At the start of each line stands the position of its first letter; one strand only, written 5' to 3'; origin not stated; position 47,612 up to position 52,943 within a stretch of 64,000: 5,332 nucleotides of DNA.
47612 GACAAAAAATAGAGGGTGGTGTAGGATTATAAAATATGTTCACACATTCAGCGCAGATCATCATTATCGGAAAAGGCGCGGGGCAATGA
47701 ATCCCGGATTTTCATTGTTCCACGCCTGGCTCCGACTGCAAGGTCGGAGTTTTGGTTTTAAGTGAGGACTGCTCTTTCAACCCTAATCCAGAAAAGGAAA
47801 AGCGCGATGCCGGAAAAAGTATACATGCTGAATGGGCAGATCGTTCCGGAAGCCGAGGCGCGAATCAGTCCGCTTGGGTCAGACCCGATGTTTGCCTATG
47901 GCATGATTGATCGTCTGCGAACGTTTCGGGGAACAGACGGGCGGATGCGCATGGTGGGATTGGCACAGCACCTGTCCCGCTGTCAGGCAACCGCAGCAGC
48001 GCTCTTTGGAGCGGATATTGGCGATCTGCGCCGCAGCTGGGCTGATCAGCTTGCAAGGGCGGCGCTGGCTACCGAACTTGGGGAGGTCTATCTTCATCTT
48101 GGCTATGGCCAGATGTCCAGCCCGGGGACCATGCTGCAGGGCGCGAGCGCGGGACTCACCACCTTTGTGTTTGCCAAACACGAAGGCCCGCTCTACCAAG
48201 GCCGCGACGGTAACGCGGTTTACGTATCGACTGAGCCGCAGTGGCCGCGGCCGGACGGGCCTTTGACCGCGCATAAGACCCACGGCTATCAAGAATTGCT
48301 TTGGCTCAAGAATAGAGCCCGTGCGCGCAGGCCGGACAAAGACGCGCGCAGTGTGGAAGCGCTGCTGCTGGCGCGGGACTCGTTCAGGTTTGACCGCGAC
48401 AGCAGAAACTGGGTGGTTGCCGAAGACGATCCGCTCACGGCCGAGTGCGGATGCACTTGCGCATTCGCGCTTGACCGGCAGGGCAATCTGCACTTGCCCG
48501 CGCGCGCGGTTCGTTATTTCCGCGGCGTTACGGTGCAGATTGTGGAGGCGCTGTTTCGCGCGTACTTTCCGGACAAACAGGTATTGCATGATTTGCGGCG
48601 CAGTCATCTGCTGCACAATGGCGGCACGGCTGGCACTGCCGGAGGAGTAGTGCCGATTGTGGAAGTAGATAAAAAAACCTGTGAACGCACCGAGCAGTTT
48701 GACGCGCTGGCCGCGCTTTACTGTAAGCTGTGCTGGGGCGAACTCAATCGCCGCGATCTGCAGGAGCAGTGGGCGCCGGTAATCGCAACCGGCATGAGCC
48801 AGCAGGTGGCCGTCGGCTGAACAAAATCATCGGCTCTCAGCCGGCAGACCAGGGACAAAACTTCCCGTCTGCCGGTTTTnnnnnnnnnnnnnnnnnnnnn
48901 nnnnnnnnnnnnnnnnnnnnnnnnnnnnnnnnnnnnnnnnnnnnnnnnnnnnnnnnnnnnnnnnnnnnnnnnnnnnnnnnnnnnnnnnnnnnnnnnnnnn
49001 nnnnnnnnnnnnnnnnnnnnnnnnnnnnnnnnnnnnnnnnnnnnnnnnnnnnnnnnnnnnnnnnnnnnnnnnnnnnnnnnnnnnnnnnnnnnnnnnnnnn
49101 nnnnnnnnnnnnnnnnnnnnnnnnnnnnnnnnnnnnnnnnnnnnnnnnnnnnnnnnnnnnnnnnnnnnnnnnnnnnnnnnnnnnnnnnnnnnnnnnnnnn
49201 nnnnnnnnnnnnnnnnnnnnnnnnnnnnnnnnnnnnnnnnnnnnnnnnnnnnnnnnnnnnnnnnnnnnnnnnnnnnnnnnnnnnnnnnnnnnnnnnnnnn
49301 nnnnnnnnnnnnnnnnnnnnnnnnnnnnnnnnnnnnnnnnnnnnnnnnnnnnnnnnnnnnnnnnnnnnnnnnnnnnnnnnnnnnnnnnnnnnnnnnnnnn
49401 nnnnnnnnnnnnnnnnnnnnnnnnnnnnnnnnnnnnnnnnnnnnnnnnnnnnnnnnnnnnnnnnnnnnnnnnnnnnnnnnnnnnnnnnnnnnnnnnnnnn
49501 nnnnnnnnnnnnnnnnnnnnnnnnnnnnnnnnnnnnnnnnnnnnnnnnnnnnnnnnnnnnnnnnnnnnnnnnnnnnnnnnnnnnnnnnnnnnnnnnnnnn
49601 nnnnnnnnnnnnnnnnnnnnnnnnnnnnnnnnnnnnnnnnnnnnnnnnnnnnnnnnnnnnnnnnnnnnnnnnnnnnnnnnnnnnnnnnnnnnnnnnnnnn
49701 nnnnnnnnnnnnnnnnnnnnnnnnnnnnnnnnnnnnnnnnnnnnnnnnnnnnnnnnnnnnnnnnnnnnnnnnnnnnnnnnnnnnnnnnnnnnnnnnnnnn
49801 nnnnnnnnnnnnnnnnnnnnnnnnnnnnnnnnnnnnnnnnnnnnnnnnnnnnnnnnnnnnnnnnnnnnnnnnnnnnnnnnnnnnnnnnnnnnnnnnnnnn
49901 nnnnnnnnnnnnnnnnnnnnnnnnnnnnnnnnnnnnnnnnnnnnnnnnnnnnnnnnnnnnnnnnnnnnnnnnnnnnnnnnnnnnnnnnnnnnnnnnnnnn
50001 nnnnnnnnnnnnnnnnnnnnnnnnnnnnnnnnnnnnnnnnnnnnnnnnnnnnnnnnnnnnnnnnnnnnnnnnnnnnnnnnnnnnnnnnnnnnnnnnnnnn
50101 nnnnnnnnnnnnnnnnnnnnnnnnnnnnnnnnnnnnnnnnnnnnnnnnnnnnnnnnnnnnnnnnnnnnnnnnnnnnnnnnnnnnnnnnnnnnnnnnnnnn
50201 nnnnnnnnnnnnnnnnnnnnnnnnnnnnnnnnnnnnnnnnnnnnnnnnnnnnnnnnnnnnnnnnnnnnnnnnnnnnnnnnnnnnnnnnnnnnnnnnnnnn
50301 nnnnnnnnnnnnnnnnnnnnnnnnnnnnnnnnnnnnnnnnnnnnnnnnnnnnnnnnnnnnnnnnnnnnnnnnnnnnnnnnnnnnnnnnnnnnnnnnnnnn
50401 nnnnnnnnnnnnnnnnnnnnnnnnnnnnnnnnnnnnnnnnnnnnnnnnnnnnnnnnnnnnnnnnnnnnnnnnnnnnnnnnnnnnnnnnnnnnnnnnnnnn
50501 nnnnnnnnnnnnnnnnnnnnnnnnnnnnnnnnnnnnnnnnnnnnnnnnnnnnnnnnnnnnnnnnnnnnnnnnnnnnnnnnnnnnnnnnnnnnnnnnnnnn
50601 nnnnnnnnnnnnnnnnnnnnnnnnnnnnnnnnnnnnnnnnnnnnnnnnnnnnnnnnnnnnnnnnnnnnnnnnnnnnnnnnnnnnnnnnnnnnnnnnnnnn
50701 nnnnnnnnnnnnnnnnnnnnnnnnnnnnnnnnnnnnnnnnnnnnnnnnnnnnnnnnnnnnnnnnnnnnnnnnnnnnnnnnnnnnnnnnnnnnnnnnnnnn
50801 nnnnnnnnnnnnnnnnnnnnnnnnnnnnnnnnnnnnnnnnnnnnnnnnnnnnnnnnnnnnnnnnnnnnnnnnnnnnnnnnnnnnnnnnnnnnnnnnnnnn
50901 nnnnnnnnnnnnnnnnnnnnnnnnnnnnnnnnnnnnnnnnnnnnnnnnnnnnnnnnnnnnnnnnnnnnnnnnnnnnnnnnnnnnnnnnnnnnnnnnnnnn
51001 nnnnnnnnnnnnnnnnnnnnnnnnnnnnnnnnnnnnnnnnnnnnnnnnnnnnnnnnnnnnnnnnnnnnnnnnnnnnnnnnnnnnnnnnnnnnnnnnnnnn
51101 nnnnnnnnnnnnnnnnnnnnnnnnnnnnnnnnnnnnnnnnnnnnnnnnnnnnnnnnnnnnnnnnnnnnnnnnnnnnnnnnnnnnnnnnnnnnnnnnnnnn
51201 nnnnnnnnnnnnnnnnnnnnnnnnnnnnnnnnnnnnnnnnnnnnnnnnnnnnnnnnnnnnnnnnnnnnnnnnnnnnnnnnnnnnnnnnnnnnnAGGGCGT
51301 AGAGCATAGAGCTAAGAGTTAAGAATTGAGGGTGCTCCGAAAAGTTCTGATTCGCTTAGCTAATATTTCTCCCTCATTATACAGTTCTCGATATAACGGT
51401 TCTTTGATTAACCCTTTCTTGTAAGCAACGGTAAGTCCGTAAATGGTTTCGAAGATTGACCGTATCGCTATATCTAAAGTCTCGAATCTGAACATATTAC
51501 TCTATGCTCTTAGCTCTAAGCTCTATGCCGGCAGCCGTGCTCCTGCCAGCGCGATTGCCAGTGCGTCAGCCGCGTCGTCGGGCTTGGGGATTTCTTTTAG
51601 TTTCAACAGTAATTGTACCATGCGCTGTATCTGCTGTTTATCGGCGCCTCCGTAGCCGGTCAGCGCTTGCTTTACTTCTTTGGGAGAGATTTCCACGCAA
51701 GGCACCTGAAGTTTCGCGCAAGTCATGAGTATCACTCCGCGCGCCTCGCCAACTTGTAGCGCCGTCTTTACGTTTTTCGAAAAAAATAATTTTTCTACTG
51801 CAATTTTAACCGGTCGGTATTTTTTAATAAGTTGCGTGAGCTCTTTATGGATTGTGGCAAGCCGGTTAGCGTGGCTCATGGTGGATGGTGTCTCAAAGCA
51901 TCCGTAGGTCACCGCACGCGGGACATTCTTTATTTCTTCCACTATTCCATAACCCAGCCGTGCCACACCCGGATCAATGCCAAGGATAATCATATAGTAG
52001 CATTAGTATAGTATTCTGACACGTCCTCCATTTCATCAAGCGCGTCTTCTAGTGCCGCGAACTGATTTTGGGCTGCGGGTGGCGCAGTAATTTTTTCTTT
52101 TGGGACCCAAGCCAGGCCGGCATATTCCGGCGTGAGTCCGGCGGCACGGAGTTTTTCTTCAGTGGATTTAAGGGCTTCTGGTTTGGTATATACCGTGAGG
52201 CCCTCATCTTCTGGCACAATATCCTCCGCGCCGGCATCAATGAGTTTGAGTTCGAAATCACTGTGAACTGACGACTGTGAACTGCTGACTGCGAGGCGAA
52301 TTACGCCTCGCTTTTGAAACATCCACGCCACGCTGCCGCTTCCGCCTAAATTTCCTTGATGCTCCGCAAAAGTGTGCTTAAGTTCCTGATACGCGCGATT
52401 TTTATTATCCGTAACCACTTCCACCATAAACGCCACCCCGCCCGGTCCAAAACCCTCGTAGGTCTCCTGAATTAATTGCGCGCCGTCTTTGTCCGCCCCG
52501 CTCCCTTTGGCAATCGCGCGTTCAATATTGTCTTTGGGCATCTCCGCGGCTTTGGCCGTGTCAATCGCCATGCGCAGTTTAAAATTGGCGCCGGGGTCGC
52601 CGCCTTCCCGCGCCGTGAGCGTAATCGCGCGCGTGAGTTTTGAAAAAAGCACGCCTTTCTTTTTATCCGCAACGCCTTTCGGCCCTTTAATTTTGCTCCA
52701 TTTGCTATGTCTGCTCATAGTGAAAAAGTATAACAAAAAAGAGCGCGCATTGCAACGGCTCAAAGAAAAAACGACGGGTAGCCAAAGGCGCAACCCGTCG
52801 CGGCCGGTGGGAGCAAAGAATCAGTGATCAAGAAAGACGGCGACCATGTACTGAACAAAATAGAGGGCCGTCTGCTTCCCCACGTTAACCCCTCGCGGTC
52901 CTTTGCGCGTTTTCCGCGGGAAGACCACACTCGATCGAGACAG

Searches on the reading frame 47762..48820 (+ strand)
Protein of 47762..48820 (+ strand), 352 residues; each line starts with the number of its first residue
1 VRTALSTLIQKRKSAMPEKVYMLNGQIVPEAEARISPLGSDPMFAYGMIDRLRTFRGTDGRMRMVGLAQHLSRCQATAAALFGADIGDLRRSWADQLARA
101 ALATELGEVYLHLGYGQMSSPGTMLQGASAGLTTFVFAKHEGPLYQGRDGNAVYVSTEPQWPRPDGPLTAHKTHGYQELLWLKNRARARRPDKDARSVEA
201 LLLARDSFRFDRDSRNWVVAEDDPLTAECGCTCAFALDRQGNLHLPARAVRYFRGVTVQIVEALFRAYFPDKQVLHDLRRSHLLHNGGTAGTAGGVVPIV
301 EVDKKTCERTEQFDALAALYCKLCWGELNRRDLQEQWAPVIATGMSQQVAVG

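Call 19: search_protein_families(library=pfam, proteins=[window:47762-48820:+], max_evalue=0.001)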
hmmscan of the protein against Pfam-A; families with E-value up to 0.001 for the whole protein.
window:47762-48820:+ (352 aa): 1 family
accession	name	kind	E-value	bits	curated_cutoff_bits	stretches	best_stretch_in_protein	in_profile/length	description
PF01063.24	Aminotran_4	-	1.1e-05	25.9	28.5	1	54-208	5-146/223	Amino-transferase class IV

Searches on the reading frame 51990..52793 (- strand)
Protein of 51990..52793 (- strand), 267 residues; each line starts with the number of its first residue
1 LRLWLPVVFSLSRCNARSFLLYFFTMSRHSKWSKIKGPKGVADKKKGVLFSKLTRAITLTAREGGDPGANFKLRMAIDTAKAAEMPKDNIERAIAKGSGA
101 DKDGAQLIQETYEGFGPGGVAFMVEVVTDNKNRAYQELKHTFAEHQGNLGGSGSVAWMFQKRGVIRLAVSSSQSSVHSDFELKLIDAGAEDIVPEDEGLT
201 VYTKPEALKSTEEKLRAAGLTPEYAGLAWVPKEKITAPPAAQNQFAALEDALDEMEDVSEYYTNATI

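Call 83: search_protein_families(library=pfam, proteins=[window:51990-52793:-], max_evalue=0.0001)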
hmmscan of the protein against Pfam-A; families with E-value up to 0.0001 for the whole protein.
window:51990-52793:- (267 aa): 2 families
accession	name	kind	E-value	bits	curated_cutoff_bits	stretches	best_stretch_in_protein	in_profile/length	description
PF01709.26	Transcrip_reg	-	2.2e-44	151.5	27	1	111-265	5-160/160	TACO1/YebC second and third domain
PF20772.2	TACO1_YebC_N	-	1.3e-27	96.5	36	1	30-99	1-72/73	TACO1/YebC protein N-terminal domain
